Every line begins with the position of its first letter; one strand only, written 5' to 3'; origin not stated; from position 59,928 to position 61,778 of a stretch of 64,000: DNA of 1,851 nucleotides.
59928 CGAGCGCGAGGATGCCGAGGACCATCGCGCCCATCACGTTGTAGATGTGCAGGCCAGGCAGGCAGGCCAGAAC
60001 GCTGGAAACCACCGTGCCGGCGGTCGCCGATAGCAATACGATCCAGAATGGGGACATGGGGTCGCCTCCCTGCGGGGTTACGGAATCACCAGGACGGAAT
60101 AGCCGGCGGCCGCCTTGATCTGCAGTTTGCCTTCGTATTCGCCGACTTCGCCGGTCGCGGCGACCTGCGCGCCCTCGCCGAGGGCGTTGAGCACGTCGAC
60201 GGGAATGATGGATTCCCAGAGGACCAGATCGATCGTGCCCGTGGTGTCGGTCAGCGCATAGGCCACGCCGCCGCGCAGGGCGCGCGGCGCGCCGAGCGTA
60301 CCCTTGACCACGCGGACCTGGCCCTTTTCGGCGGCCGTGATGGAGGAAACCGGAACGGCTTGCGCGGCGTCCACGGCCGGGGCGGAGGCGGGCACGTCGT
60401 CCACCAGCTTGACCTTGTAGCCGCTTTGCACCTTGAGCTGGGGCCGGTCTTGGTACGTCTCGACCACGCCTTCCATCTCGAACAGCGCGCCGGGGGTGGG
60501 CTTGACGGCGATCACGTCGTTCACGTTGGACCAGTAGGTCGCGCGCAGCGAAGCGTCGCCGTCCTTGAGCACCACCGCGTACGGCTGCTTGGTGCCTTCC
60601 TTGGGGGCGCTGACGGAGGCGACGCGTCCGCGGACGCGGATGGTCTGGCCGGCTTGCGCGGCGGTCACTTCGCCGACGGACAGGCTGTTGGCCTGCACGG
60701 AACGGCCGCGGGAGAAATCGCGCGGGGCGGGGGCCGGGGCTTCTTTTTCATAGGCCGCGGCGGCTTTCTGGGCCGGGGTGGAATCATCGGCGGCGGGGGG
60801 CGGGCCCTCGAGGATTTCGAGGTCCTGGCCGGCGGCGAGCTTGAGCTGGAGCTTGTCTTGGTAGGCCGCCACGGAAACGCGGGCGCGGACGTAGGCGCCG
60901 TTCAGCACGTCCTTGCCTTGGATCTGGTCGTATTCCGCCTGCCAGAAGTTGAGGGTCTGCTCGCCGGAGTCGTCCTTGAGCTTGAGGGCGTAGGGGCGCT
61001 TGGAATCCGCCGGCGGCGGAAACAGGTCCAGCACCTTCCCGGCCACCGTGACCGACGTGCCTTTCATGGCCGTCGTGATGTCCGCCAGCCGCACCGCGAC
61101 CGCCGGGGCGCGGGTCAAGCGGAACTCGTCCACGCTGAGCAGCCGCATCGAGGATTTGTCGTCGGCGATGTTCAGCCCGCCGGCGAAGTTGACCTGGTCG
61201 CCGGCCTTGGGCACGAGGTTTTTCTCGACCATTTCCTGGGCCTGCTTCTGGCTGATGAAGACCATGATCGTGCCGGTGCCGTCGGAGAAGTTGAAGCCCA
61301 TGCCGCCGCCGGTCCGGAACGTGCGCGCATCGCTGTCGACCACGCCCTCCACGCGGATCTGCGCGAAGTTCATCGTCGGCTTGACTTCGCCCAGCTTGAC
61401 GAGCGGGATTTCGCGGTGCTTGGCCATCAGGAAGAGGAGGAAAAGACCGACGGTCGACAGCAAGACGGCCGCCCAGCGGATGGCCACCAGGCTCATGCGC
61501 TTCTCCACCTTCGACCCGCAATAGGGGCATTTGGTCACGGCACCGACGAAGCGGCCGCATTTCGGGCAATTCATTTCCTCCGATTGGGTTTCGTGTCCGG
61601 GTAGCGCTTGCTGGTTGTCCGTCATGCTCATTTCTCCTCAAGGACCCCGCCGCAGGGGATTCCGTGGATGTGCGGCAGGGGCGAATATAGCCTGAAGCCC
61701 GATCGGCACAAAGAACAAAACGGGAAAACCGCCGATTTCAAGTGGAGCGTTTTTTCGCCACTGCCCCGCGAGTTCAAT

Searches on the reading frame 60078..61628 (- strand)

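Call 52: search_protein_families(library=pfam, proteins=[window:60078-61628:-], max_evalue=0.0001)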
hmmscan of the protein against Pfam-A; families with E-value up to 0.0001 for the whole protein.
window:60078-61628:- (516 aa): 3 families
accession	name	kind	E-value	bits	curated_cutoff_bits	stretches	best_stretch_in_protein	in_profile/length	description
PF01336.31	tRNA_anti-codon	-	2.9e-23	82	27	2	436-506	5-69/75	OB-fold nucleic acid binding domain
PF13742.12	tRNA_anti_2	-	4.7e-17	62.4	27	1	318-399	10-88/95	OB-fold nucleic acid binding domain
PF17244.8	CDC24_OB3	-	2.6e-05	24.6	25.4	0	189-231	5-49/216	Cell division control protein 24, OB domain 3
